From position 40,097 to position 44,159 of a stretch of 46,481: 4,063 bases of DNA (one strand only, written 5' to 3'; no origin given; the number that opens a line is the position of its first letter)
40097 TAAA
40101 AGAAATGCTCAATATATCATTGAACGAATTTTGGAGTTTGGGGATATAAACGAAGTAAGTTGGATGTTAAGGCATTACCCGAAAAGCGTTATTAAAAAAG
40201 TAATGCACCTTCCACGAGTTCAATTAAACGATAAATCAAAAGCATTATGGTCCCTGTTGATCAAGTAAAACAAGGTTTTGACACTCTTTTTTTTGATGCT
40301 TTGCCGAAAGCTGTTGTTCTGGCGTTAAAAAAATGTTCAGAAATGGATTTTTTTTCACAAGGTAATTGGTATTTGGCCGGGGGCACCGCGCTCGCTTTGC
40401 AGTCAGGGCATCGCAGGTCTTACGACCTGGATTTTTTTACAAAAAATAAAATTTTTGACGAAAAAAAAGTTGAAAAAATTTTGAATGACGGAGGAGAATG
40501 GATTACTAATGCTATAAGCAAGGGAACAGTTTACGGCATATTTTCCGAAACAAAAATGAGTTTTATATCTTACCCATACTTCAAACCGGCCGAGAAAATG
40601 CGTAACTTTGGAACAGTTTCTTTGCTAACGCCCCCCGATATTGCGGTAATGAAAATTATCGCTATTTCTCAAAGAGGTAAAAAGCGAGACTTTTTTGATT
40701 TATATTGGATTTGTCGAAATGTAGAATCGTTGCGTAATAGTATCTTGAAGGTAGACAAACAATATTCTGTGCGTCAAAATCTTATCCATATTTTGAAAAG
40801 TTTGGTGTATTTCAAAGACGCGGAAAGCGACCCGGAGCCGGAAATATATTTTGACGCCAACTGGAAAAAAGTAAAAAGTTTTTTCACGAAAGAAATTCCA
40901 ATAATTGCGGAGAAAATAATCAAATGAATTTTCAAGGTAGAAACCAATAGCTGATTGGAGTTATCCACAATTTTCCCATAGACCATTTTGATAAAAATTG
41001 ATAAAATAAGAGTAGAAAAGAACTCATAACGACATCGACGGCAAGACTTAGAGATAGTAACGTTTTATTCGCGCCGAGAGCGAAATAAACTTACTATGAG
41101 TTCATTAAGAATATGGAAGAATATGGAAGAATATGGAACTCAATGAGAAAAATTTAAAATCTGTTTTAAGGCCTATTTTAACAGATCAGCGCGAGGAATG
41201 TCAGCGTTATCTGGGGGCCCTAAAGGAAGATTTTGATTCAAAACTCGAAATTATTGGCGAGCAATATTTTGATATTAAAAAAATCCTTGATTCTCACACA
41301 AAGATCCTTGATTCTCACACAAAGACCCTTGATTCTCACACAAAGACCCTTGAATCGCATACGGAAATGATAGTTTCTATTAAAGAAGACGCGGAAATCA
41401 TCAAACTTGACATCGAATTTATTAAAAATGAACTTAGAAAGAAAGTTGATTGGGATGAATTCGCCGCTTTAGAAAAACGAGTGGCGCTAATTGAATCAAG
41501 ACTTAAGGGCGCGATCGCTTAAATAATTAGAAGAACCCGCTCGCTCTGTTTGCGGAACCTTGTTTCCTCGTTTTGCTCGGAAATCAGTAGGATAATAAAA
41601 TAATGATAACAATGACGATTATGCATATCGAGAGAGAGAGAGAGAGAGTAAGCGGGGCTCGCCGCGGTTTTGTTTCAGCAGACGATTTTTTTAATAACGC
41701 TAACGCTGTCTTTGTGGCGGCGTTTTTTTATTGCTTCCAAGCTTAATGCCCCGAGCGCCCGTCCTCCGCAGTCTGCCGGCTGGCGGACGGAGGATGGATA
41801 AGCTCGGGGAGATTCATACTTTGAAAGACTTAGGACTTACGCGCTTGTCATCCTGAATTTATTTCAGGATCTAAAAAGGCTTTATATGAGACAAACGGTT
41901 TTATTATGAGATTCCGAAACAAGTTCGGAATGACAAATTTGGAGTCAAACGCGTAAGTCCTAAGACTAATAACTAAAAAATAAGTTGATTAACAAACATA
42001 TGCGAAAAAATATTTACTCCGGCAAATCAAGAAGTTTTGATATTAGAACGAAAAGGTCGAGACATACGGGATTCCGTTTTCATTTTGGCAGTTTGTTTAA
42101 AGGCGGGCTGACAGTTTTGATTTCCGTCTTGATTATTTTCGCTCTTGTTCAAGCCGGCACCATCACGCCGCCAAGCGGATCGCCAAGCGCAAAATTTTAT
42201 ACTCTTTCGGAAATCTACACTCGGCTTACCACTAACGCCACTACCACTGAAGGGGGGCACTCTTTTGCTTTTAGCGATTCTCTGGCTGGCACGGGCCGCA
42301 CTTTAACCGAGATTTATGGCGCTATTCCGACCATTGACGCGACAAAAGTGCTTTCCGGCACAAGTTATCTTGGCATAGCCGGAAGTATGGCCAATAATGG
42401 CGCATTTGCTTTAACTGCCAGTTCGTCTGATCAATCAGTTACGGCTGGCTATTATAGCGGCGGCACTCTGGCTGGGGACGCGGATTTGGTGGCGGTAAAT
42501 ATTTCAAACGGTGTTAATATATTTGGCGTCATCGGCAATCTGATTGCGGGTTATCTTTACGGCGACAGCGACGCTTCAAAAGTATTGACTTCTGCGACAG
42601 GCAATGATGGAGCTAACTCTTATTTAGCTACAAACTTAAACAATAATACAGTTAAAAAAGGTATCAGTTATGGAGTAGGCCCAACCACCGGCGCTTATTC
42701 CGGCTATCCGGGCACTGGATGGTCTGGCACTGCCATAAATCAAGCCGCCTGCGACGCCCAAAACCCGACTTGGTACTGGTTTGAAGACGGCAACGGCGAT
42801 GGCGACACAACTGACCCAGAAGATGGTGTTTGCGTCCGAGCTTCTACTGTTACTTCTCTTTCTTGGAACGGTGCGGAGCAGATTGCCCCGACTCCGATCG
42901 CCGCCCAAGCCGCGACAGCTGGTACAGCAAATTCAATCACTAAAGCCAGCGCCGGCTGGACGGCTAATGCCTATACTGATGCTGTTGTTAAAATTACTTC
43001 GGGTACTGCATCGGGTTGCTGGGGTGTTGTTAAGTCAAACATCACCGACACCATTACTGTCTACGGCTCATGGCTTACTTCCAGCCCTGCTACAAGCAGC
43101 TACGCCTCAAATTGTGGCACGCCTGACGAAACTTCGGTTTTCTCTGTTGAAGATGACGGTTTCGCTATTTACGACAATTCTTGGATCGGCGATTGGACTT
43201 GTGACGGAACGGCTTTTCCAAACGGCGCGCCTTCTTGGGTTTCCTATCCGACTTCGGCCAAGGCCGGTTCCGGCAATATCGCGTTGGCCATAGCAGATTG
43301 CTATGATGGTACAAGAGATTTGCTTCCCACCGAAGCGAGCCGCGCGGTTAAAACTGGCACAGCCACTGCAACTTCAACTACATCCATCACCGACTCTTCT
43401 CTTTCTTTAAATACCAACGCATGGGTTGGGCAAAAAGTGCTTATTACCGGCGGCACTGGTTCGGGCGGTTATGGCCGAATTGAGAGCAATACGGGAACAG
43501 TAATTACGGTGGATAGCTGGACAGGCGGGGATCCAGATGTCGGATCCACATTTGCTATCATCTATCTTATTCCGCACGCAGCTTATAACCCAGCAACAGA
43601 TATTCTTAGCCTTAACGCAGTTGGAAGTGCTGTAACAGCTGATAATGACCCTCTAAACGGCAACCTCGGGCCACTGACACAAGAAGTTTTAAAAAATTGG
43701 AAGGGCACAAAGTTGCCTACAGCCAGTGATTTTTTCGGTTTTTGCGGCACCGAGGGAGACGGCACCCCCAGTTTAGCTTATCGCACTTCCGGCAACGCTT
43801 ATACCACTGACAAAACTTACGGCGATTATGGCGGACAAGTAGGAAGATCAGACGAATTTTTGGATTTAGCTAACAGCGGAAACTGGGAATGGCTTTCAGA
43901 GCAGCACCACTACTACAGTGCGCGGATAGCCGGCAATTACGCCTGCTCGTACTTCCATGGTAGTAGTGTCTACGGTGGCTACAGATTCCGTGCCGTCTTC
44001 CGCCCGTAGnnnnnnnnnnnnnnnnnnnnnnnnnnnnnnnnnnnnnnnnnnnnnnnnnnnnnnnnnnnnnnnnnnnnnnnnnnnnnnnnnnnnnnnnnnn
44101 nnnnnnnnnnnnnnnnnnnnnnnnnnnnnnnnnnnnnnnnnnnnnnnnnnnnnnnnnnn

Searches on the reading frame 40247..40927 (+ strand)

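Call 96: search_protein_families(library=pfam, proteins=[window:40247-40927:+], max_evalue=0.001)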
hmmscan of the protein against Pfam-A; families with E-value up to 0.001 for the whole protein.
window:40247-40927:+ (226 aa): 1 family
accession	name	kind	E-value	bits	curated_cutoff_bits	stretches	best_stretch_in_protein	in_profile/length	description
PF08843.17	AbiEii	-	1.2e-16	61.9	22.5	2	122-212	131-222/238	Nucleotidyl transferase AbiEii toxin, Type IV TA system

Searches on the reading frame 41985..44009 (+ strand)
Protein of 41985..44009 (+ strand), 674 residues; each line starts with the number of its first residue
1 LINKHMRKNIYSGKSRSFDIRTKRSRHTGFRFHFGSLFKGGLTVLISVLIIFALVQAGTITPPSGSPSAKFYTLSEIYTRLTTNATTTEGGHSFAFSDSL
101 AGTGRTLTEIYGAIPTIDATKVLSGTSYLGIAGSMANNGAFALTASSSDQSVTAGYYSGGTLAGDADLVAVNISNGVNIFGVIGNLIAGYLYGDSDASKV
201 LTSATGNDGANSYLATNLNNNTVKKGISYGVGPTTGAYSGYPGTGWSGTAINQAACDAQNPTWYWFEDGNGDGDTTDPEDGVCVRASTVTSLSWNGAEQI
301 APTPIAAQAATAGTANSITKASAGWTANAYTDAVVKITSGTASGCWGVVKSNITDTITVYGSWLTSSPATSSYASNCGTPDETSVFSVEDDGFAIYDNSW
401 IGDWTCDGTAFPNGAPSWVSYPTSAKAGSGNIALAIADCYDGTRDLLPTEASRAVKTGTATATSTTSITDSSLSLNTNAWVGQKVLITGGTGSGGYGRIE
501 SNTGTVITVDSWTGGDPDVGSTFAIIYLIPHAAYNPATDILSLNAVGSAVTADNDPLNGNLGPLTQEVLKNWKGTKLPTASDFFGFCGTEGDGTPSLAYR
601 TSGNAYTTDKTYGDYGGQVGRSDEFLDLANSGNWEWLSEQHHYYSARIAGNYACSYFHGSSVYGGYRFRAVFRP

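Call 5: search_protein_families(library=pfam, proteins=[window:41985-44009:+], max_evalue=0.01)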
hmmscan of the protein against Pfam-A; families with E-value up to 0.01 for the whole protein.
window:41985-44009:+ (674 aa): 0 families

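Call 6: search_protein_families(library=ncbifam, proteins=[window:41985-44009:+], max_evalue=0.01)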
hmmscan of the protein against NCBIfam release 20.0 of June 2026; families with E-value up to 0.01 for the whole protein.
window:41985-44009:+ (674 aa): 0 families

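Call 13: search_solved_structures(query=window:41985-44009:+, max_evalue=1, show_alignments=2)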
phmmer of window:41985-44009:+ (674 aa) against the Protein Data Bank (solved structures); distinct sequences matched with E-value up to 1: 5.
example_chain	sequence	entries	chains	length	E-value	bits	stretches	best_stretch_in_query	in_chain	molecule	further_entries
6ams_A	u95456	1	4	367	0.56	11.8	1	118-211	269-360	Beta sliding clamp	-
4tsz_A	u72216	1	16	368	0.56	11.8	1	118-211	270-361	DNA polymerase III subunit beta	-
4tr8_A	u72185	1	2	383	0.6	11.7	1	118-210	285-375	DNA polymerase III subunit beta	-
9oh5_A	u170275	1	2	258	0.65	11.6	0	368-427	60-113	MS2 CPM58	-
6pth_A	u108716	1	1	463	0.82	11.2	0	118-210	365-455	Beta sliding clamp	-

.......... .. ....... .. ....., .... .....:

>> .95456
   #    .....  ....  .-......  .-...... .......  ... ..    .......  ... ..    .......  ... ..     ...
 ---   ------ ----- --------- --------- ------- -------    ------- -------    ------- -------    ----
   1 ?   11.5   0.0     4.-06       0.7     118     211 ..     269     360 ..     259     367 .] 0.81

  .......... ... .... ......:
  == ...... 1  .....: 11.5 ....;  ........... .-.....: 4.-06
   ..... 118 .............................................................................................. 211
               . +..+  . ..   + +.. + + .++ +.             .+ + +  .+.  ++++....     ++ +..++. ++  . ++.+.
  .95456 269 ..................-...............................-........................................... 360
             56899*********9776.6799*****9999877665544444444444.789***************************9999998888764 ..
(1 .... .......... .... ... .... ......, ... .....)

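Call 16: find_homologous_proteins(query=window:41985-44009:+, max_evalue=0.00001)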
Query window:41985-44009:+ (674 aa): 170 proteins with E <= 0.00001 among 8000 candidates; the best 120 are listed.
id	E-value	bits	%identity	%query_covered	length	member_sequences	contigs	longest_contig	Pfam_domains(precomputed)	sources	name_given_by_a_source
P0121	0.0e+0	1394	100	93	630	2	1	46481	-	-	-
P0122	0.0e+0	1159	82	81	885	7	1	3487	-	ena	-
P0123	0.0e+0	1052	72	100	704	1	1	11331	-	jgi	jgi:hypothetical protein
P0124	0.0e+0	1027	70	99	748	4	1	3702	-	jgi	-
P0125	3.6e-287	972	73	79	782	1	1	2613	-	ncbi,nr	ncbi:MAG: hypothetical protein PHG00_18215 [Methylococcales bacterium]|nr:hypothetical protein [Meth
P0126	7.4e-287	971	73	93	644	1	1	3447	-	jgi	-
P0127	2.5e-285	966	68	99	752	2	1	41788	-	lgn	-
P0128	1.8e-274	931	70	93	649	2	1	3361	-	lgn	-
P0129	4.0e-269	913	65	99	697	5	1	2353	-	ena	-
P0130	8.8e-269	912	65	99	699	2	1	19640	-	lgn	-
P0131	3.1e-267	907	67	97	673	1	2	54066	-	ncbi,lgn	-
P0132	9.7e-265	898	67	99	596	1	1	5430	-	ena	-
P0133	9.2e-263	892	70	81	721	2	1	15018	-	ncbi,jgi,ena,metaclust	metaclust:\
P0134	2.4e-261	887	73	81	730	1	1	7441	-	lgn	-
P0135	1.4e-259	881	59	94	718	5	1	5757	-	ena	-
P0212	1.1e-65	241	71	22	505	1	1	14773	PF07603.18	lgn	-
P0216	9.8e-61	224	58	27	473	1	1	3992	PF07603.18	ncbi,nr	ncbi:MAG: DUF1566 domain-containing protein [bacterium]|nr:DUF1566 domain-containing protein [bacter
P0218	5.8e-58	215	64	26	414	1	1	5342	PF07603.18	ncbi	-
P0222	3.0e-56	209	63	30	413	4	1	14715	PF07603.18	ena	-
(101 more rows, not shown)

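Call 64: predict_structure(alignment_id=A3)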
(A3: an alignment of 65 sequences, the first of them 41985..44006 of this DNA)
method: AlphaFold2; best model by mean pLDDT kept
length: 674 residues; sequences in the alignment: 65
mean_pLDDT: 62.5   pTM: 0.49
mean pLDDT of the five models: 62.5, 61.2, 60.8, 60.3, 58.1
residues with pLDDT >= 90: 93; 70-90: 184; 50-70: 155; < 50: 242
segments of 3 or more residues with pLDDT < 50: 1-36, 56-68, 188-193, 201-204, 206-214, 223-226, 233-246, 291-298, 535-568, 570-674
pLDDT, mean of each block of 10 residues (from residue 1): 29 35 35 47 75 49 44 74 71 54 59 77 82 85 73 79 58 61 53 50 46 48 49 45 52 87 77 61 70 49 86 95 85 89 90 91 73 76 92 63 73 79 64 72 62 83 95 85 90 91 93 92 78 50 38 41 47 46 35 38 31 35 39 34 35 30 33 30
secondary structure, 60 per line:
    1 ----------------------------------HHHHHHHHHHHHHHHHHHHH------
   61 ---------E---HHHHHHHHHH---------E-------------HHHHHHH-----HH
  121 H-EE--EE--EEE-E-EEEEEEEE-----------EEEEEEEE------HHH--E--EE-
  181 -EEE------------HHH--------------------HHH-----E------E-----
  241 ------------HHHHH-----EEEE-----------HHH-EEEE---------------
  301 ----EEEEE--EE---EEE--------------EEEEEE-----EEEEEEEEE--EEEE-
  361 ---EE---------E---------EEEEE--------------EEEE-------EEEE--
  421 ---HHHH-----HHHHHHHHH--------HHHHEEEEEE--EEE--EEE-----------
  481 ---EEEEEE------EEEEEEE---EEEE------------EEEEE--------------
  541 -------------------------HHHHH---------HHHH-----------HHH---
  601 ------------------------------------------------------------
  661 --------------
elements in order (helices of 4 or more, strands of 3 or more residues): H35-54 H74-83 H107-113 E131-133 E137-144 E156-163 E182-184 H253-257 E263-266 E282-285 E305-309 E317-319 E334-339 E345-353 E356-359 E385-389 E404-407 E415-418 H424-427 H433-441 H450-453 E454-459 E462-464 E467-469 E484-489 E496-502 E506-509 E522-526 H566-570 H580-583

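Call 74: search_protein_families(library=pfam, alignment_id=A3, max_evalue=0.01)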
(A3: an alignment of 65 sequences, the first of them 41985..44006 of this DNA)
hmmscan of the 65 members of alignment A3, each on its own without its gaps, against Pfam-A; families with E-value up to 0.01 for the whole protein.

A. member 1, window:41985-44006:+ (674 aa): 0 families

B. families by the number of members that match (of 65 scanned): 1 family
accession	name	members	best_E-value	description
PF07603.17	Lcl_C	7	6.2e-14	Lcl C-terminal domain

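Call 77: search_protein_families(library=pfam, proteins=[P0212, P0216, P0218, P0222], max_evalue=0.01)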
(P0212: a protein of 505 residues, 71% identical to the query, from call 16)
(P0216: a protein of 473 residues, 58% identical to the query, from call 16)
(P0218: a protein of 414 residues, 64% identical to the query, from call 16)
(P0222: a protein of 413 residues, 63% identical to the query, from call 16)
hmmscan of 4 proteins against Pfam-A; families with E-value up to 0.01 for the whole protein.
P0212 (505 aa): 1 family
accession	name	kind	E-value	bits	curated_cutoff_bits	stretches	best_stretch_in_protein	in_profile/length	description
PF07603.17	Lcl_C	-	1.9e-13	51.1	34.9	1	386-505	4-117/117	Lcl C-terminal domain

P0216 (473 aa): 1 family
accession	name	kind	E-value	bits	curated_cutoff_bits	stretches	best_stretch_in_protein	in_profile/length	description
PF07603.17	Lcl_C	-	1.3e-11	45.3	34.9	1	338-473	4-117/117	Lcl C-terminal domain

P0218 (414 aa): 1 family
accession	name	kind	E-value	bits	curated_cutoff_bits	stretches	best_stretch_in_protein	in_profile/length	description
PF07603.17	Lcl_C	-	3e-16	60.2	34.9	1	291-413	4-117/117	Lcl C-terminal domain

P0222 (413 aa): 1 family
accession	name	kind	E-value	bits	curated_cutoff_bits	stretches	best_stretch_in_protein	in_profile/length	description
PF07603.17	Lcl_C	-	2.5e-13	50.8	34.9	1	282-411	4-117/117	Lcl C-terminal domain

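Call 92: fold_search(model_id=the predicted structure, library=pdb)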
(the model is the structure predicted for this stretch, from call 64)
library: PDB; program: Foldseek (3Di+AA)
matches with E <= 10: 557; with E <= 0.001: 0
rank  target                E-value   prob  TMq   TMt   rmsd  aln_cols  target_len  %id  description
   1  24qj                  8.8e-03  0.57  0.11  0.15  21.1       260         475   17  Crystal structure of a tailspike depolymerase (Solidus_gp83) from Acinetobacter phage Solidus (released 2026-03-25)
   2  7vul_A                9.3e-03  0.51  0.09  0.09  13.6       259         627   11  Structure of Klebsiella Phage P560 depolymerase (released 2022-11-16)
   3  7vul_B                1.1e-02  0.54  0.09  0.10  13.3       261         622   11  Structure of Klebsiella Phage P560 depolymerase (released 2022-11-16)
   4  8rk3_O                3.3e-02  0.96  0.10  0.24  10.0       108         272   15  Bacteriophage JBD30 baseplate - composite structure (released 2024-08-14)
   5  7oky_Z                4.3e-02  0.07  0.07  0.12  27.9       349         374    8  Structure of active transcription elongation complex Pol II-DSIF-ELL2-EAF1(composite structure) (released 2021-07-14)
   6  9mlc_Z                1.1e-01  0.06  0.06  0.08  33.8       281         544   11  Pol II-DSIF-SPT6-PAF1c-TFIIS-IWS1-ELOF1-LEDGF-nucleosome activated elongation complex Composite map T (released 2026-01-21)
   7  9n71_A                1.1e-01  0.90  0.09  0.22   4.5        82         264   20  Tail tube structure of Acinetobacter baumannii phage Mystique (released 2025-03-19)
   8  4ru4_A                1.3e-01  0.35  0.08  0.09   6.1        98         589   18  Crystal structure of the tailspike protein gp49 from Pseudomonas phage LKA1 (released 2015-11-18)
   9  4ru4_B                1.3e-01  0.47  0.08  0.09   5.8       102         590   17  Crystal structure of the tailspike protein gp49 from Pseudomonas phage LKA1 (released 2015-11-18)
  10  4b43                  1.5e-01  0.63  0.08  0.15   7.2        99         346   14  Bacterial translation initiation factor IF2 (1-363), apo form, double mutant K86L H130A (released 2013-09-18)
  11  8gtc_P                1.6e-01  0.97  0.11  0.25   2.9        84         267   18  Cryo-EM model of the marine siphophage vB_DshS-R4C baseplate-tail complex (released 2023-07-12)
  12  7pvn_A                1.6e-01  0.90  0.10  0.07   4.3        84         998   12  Crystal Structure of Human UBA6 in Complex with ATP (released 2022-08-31)
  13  6tba_7A               1.7e-01  0.95  0.10  0.22   3.0        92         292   14  Virion of native gene transfer agent (GTA) particle (released 2020-07-22)
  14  9qiv_B                1.8e-01  0.84  0.09  0.07   3.7        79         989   16  Consensus structure of UBA6-BIRC6 (alternative conformation) (released 2025-10-29)
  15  8vjh_D                1.9e-01  0.69  0.08  0.18   5.6        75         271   16  Cryo-EM of tail-tip of bacteriophage Chi (released 2024-10-02)
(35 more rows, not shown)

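Call 97: list_cluster_members(proteins=[P0121])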
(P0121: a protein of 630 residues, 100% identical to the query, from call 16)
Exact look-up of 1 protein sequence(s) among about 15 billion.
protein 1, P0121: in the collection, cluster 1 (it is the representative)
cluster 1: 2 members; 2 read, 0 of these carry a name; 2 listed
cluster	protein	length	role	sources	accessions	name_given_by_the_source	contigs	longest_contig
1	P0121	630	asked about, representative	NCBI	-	-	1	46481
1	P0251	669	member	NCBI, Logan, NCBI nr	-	-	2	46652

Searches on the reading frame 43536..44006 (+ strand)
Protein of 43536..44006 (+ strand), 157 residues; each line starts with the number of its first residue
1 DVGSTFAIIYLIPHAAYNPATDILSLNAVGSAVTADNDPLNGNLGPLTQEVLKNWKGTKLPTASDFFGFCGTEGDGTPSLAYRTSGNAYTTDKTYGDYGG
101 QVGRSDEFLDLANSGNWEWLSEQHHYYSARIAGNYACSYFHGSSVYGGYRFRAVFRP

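Call 75: search_protein_families(library=pfam, proteins=[window:43536-44006:+], max_evalue=10)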
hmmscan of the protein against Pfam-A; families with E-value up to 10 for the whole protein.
window:43536-44006:+ (157 aa): 0 families

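Call 78: find_homologous_proteins(query=window:43587-44006:+, max_evalue=0.001)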
Query window:43587-44006:+ (140 aa): 10 proteins with E <= 0.001 among 19 candidates.
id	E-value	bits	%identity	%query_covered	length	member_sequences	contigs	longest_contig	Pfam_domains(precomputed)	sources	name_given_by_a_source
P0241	2.0e-51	192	71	87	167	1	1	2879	-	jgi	jgi:hypothetical protein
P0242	5.7e-49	184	70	87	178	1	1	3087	-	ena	-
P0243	4.0e-48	181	70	84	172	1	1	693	-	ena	-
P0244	9.3e-40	154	69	76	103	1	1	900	-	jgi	-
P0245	1.2e-38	150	62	84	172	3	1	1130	-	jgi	-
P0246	5.1e-33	132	56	84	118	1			-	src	-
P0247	3.4e-28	117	67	59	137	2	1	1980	-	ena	-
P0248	1.5e-24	105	52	81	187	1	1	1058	-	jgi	jgi:hypothetical protein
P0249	9.1e-23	99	50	81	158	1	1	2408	-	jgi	jgi:hypothetical protein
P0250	1.5e-10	59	42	66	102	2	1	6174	-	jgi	jgi:hypothetical protein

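Call 82: search_solved_structures(query=A6, max_evalue=10)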
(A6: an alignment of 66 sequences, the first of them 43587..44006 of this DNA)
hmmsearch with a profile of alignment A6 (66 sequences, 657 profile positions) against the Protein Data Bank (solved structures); distinct sequences matched with E-value up to 10: 1.
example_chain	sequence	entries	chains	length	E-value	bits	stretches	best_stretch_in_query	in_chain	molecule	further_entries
3b43_A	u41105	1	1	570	0.83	11.1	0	389-413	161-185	Titin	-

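Call 87: predict_structure(alignment_id=A6)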
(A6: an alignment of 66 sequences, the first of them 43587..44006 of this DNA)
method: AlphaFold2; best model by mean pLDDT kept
length: 140 residues; sequences in the alignment: 66
mean_pLDDT: 41.5   pTM: 0.26
mean pLDDT of the five models: 41.5, 41.0, 40.5, 37.1, 36.5
residues with pLDDT >= 90: 0; 70-90: 0; 50-70: 23; < 50: 117
segments of 3 or more residues with pLDDT < 50: 1-30, 41-44, 48-102, 104-106, 116-123, 127-140
pLDDT, mean of each block of 10 residues (from residue 1): 33 37 41 51 48 38 38 36 37 41 49 46 47 38
secondary structure, 60 per line:
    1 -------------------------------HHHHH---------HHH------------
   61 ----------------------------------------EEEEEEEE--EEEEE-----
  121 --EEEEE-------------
elements in order: H32-36 E101-108 E111-115 E123-127
